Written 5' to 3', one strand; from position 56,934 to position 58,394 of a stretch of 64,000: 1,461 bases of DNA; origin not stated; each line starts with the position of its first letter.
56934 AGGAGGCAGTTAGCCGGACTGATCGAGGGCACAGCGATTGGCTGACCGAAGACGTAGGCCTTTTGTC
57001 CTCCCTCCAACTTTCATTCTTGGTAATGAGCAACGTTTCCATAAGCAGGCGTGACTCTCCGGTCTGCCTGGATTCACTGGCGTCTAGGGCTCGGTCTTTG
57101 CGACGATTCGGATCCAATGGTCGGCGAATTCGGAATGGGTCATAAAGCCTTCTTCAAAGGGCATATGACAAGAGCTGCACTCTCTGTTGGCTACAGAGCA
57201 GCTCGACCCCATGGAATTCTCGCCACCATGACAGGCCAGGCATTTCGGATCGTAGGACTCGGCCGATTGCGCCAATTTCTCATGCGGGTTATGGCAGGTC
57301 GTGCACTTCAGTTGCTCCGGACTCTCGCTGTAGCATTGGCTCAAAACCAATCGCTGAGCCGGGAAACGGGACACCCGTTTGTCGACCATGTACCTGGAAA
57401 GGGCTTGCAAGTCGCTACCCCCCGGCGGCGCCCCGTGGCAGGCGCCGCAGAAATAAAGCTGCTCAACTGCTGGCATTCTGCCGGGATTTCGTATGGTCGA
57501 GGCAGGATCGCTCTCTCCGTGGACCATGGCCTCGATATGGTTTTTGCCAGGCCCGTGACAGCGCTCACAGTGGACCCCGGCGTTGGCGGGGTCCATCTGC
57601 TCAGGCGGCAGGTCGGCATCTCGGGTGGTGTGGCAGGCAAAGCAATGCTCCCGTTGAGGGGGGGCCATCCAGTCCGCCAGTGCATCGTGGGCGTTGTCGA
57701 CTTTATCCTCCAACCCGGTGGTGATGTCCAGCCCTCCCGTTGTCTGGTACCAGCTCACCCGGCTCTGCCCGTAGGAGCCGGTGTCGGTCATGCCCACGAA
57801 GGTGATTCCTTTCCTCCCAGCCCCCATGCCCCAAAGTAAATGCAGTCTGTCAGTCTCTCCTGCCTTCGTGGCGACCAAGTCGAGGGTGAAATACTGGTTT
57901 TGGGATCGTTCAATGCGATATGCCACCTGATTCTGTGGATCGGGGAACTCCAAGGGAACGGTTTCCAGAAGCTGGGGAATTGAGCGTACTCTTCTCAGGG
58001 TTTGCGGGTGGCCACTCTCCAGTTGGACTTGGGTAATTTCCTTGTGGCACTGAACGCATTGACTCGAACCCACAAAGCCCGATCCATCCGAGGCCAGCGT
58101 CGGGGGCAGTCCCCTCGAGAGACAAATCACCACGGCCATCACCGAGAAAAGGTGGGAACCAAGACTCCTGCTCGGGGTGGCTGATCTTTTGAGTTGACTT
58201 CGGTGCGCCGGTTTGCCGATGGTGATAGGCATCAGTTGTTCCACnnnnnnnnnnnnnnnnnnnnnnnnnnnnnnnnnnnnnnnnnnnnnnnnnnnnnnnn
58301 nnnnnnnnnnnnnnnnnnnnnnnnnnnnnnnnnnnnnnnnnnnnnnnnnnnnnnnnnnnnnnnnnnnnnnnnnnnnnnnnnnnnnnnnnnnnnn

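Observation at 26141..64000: Five paralogous CRTAC1-like (FG-GAP/UnbV) + TPR gene pairs in 38 kb, with three TPR-centred modules adjacent to multiheme c-type cytochromes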

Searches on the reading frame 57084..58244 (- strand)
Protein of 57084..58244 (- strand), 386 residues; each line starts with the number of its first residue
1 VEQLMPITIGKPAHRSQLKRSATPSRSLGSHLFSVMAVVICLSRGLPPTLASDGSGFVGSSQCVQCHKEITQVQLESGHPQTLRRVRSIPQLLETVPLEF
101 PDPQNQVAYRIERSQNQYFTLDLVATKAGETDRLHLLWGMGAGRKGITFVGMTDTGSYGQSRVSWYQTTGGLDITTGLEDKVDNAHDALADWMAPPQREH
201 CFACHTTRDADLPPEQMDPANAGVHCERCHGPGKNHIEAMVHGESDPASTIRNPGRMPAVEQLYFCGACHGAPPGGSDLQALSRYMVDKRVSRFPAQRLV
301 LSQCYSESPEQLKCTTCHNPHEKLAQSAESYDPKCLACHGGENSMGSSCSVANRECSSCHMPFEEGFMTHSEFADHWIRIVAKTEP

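Call 5: search_protein_families(library=pfam, proteins=[window:57084-58244:-], max_evalue=0.01)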
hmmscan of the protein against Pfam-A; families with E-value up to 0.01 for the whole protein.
window:57084-58244:- (386 aa): 6 families
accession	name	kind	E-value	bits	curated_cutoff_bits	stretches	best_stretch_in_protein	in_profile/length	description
PF14522.11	Cytochrome_C7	-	6.3e-09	36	24.8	1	310-360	12-66/67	Cytochrome c7 and related cytochrome c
PF14537.11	Cytochrom_c3_2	-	1.1e-06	29.5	25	0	221-323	4-69/79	Cytochrome c3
PF22113.1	Mtrc-MtrF_II-IV_dom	-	7.2e-06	26.1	30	1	183-242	105-175/176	Outer membrane cytochrome MtrC/MtrF-like, domains II/IV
PF09699.15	Paired_CXXCH_1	-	1.3e-05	25.3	20.6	0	313-341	8-38/41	Doubled CXXCH motif (Paired_CXXCH_1)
PF13435.11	Cytochrome_C554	-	0.00014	23.1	20.8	1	195-231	45-84/84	Cytochrome c554 and c-prime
PF05495.17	zf-CHY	-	0.00022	22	31.3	1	257-319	12-63/68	CHY zinc finger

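Call 19: find_homologous_proteins(query=window:57084-58244:-, max_evalue=0.00001)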
Query window:57084-58244:- (386 aa): 982 proteins with E <= 0.00001 among 5216 candidates; the best 120 are listed.
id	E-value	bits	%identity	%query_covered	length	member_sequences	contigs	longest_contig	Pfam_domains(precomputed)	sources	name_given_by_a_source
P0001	1.3e-266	902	100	99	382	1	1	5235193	PF09699.16,PF14537.12,PF14522.12,PF22113.2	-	-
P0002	3.3e-206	703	77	100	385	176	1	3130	PF09699.16,PF14537.12,PF14522.12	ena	-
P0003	4.2e-206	702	77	100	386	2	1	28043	PF14537.12,PF14522.12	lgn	-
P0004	4.8e-201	686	75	100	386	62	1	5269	PF09699.16,PF14537.12,PF14522.12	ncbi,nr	ncbi:MAG: multiheme c-type cytochrome [Acidobacteria bacterium]|nr:multiheme c-type cytochrome [Acid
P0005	1.9e-199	681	75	99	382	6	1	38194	PF09699.16,PF14537.12,PF14522.12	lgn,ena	-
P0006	2.8e-199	680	75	98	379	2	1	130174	PF09699.16,PF14537.12,PF14522.12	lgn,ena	-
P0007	3.1e-197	673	75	97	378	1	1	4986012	PF09699.16,PF14537.12,PF14522.12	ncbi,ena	-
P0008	1.8e-191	654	78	88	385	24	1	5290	PF09699.16,PF14537.12,PF14522.12,PF22113.2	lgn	-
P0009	2.0e-190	651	79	87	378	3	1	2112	PF09699.16,PF14537.12,PF14522.12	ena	-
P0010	3.2e-171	588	78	80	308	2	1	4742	PF09699.16,PF14522.12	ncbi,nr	ncbi:MAG: multiheme c-type cytochrome, partial [Acidobacteriota bacterium]|nr:multiheme c-type cytoc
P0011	2.3e-159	549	61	92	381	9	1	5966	PF09699.16,PF14537.12,PF14522.12,PF22113.2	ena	-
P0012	2.0e-154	532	61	87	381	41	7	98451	PF09699.16,PF14537.12,PF13435.12,PF14522.12,PF22113.2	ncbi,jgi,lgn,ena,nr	ncbi:MAG: hypothetical protein MK025_10285 [Acidobacteriia bacterium]|nr:hypothetical protein [Terri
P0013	1.4e-152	526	74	79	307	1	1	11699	PF13435.12,PF14522.12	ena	-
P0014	2.1e-138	480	55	96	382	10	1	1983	PF14537.12,PF13435.12,PF14522.12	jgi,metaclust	metaclust:\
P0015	1.6e-131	457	56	90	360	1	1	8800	PF14537.12,PF13435.12,PF14522.12,PF22113.2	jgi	jgi:hypothetical protein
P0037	6.0e-117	409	52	85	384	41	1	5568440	PF14522.12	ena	-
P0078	2.5e-69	252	39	85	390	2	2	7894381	PF09699.16,PF14537.12,PF13435.12,PF14522.12,PF22113.2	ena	-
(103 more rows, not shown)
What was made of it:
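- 57084..58244 (-): CYT_D: heptaheme c-type cytochrome ending in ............. 982 homologues (call 19).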

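Call 21: find_related_loci(query=A1, collection=genome_contigs, flank=10000)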
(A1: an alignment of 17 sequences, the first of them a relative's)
Query A1 (382 aa) in genome_contigs; peptide patterns used: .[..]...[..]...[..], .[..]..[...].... (x = any residue, [..] = any of these).
600 stretches matched a pattern (row limit reached: there are more); 441 encode a relative of the query (tblastn E <= 1e-3); the best 80 are kept; 80 distinct loci.
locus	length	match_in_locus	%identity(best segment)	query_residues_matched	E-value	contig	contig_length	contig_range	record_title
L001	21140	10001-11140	74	3-382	0e+0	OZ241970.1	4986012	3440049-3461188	MAG: Candidatus Versatilivorator sp. isolate cab9fe59-187a-48cc-98ea-4e9e5a22d3a3 genome assembly, chromosome: 1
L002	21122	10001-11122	36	5-379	6e-71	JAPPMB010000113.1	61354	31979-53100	MAG: Bryobacterales bacterium isolate RHO3_bin_36 NODE_1126_length_61354_cov_12.855691, whole genome shotgun sequence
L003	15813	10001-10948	39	51-377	1e-64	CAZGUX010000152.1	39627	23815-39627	MAG TPA_asm: uncultured Solibacteraceae bacterium isolate binchicken_co200_316 genome assembly, contig: k141_869961, who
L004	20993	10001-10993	35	48-377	6e-55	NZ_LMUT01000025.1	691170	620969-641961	Granulicella sp. L46 NODE_35_length_691072_cov_9.748920, whole genome shotgun sequence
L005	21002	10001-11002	34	38-377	1e-49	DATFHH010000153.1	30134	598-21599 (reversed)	MAG TPA_asm: Pyrinomonadaceae bacterium isolate SMAG_U8684 k141_2262171, whole genome shotgun sequence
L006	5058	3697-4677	33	51-382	5e-50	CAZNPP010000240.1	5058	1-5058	MAG TPA_asm: uncultured Chloracidobacterium sp. isolate SRP217488_co1_154 genome assembly, contig: NODE_18961_length_505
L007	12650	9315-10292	33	53-375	2e-49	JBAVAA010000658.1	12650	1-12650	MAG: Terriglobales bacterium isolate MFD09233_ilm_asm_bin5 k127_245368, whole genome shotgun sequence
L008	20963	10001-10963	35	53-374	1e-49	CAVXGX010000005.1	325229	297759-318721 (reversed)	MAG: uncultured Acidobacteriota bacterium isolate MFD04463.bin.1.253 genome assembly, contig: contig_7323, whole genome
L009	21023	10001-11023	32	33-382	8e-48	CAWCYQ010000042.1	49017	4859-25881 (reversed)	MAG: Terriglobia bacterium isolate MFD09603.bin.2.272 genome assembly, contig: contig_76696, whole genome shotgun sequen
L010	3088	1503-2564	33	28-381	9e-48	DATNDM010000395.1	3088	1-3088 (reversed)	MAG TPA_asm: Pyrinomonadaceae bacterium isolate SMAG_U11242 k141_3892203, whole genome shotgun sequence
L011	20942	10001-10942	33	58-382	1e-46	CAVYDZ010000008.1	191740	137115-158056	MAG: Terriglobia bacterium isolate MFD09603.bin.2.102 genome assembly, contig: contig_37003, whole genome shotgun sequen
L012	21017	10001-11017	34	44-381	5e-46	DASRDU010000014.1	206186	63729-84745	MAG TPA_asm: Blastocatellia bacterium isolate SMAG_U9988 k141_1822553, whole genome shotgun sequence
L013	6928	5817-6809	32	41-382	1e-45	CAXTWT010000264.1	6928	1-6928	MAG TPA_asm: uncultured Bryobacteraceae bacterium isolate public_SRR14722086_metawrap_bin.8 genome assembly, contig: pub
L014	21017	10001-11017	30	48-382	2e-45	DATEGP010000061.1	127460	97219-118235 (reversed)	MAG TPA_asm: Candidatus Acidoferrum sp. isolate SMAG_U8788 k141_231825, whole genome shotgun sequence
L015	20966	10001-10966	34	53-376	3e-45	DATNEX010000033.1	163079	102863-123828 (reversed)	MAG TPA_asm: Terriglobales bacterium isolate SMAG_U11279 k141_3999706, whole genome shotgun sequence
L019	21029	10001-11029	31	44-381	2e-42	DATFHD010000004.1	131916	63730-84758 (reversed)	MAG TPA_asm: Pyrinomonadaceae bacterium isolate SMAG_U8680 k141_2115927, whole genome shotgun sequence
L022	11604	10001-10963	32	53-374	2e-42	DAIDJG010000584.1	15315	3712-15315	MAG TPA_asm: Singulisphaera sp. isolate clean19 k141_480614, whole genome shotgun sequence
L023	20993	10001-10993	31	39-377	8e-42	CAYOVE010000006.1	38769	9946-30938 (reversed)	MAG TPA_asm: uncultured Terracidiphilus sp. isolate binchicken_co3_586 genome assembly, contig: NODE_3063_length_38769_c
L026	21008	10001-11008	32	53-382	3e-40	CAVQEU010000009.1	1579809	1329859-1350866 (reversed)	MAG: uncultured Acidobacteriota bacterium isolate MFD09206.bin.1.160 genome assembly, contig: contig_2655, whole genome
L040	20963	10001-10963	30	53-376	3e-36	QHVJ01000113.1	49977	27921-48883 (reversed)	MAG: Acidobacteria bacterium isolate AA35 14_1009_16_40cm_scaffold_2485_curated, whole genome shotgun sequence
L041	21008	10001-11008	29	44-382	3e-36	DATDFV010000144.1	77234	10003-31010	MAG TPA_asm: Pyrinomonadaceae bacterium isolate SMAG_U235 k141_158511, whole genome shotgun sequence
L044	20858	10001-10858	31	102-382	3e-35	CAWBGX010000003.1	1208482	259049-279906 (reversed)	MAG: uncultured Acidobacteriota bacterium isolate MFD06714.bin.2.146 genome assembly, contig: contig_20571, whole genome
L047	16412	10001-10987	28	51-377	2e-34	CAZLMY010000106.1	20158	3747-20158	MAG TPA_asm: uncultured Terracidiphilus sp. isolate binchicken_co3_576 genome assembly, contig: NODE_8518_length_20158_c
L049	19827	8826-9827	29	53-381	5e-34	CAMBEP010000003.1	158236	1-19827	MAG: Candidatus Kuenenia stuttgartiensis isolate MsH-30jul19-150 genome assembly, contig: MsH-30jul19-C94, whole genome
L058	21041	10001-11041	28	53-374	2e-29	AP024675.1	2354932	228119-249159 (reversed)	MAG: Bacteroidetes bacterium KatS3mg041 DNA, complete genome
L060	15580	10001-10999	31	52-382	3e-40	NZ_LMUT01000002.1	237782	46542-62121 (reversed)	Granulicella sp. L46 NODE_2_length_237710_cov_9.716002, whole genome shotgun sequence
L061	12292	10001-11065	29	52-379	4e-29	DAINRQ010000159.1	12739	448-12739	MAG TPA_asm: Gemmatimonadaceae bacterium isolate CTOTU27634 NODE_1538_length_12739_cov_14.359666, whole genome shotgun s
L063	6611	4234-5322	26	45-377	1e-28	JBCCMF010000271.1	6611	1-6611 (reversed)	MAG: Bacteroidota bacterium isolate P01_C01_bin.45 k141_1974175_length_6611_cov_14.0000, whole genome shotgun sequence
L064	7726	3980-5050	28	53-375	2e-28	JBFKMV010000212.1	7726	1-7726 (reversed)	MAG: Candidatus Polarisedimenticolaceae bacterium isolate Mix_sand22.2022.08.D.57 k141_5012755_length_7726_cov_8.0000, w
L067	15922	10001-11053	27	53-375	3e-28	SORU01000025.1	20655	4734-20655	Candidatus Marinimicrobia bacterium MT.SAG.2 2547280585, whole genome shotgun sequence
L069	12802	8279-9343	28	53-377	1e-27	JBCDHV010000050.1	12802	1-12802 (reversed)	MAG: Bacteroidota bacterium isolate P01_H01_bin.164 k141_1956181_length_12802_cov_56.6732, whole genome shotgun sequence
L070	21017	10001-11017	27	49-382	3e-27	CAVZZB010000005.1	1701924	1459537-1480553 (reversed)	MAG: uncultured Acidobacteriaceae bacterium isolate MFD01828.bin.1.12 genome assembly, contig: contig_13049, whole genom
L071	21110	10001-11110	27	30-382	4e-27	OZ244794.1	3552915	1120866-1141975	MAG: Rhodothermales bacterium isolate 0164749d-39c0-4bbf-b47e-bcd39ac97e09 genome assembly, chromosome: 1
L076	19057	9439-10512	25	23-361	1e-25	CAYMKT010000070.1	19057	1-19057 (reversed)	MAG TPA_asm: uncultured Terrimonas sp. isolate SRP344714_co2_355 genome assembly, contig: NODE_7436_length_19057_cov_49.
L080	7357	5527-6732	27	14-379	3e-25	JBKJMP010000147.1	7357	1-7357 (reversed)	MAG: Gemmatimonadaceae bacterium isolate ant_bin.332 k117_731796, whole genome shotgun sequence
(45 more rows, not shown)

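Call 33: search_solved_structures(query=A1, max_evalue=0.1)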
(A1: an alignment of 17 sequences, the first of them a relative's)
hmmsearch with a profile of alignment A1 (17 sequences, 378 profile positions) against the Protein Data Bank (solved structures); distinct sequences matched with E-value up to 0.1: 8.
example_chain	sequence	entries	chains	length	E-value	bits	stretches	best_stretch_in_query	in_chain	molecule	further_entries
6i5b_A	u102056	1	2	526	3.4e-12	49.1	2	190-239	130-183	Uncharacterized protein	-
4rkm_A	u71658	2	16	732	1.8e-08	36.8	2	40-95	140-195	MccA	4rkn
6r2q_A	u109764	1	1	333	3.7e-08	35.8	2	183-262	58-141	Cystathionine beta-synthase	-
1bvb_A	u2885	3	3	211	1.2e-06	30.8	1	186-261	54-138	CYTOCHROME C-554 | CYTOCHROME C554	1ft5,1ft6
5ze8_A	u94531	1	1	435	3e-06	29.5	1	324-369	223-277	cytochrome c552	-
6qvm_A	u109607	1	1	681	2.4e-05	26.5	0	303-355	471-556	Multiheme cytochrome cf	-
2j7a_A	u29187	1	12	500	0.078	15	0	199-262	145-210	CYTOCHROME C NITRITE REDUCTASE NRFA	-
2vr0_A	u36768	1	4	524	0.081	14.9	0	199-262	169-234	CYTOCHROME C NITRITE REDUCTASE, CATALYTIC SUBUNIT NFRA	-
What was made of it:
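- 57084..58244 (-): Profile hit to OcwA 6i5b E=3e-12 (call 33).
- MtrA and MccA are also hit (call 33).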

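Call 35: search_protein_families(library=ncbifam, proteins=[window:57084-58244:-], max_evalue=0.001)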
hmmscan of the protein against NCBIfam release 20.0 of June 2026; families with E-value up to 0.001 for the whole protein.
window:57084-58244:- (386 aa): 3 families
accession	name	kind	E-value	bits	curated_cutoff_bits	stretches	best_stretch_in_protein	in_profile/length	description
NF041028.1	decahem_GSU2203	exception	1.1e-08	34.7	325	1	224-271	68-109/317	GSU2203 family decaheme c-type cytochrome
TIGR03508.1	decahem_SO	subfamily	9.1e-08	31.9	192.2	1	217-271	28-78/258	DmsE family decaheme c-type cytochrome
NF041198.1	UshA_like_PCGU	equivalog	9.7e-08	31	275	1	199-241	443-490/519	UshA-like (seleno)protein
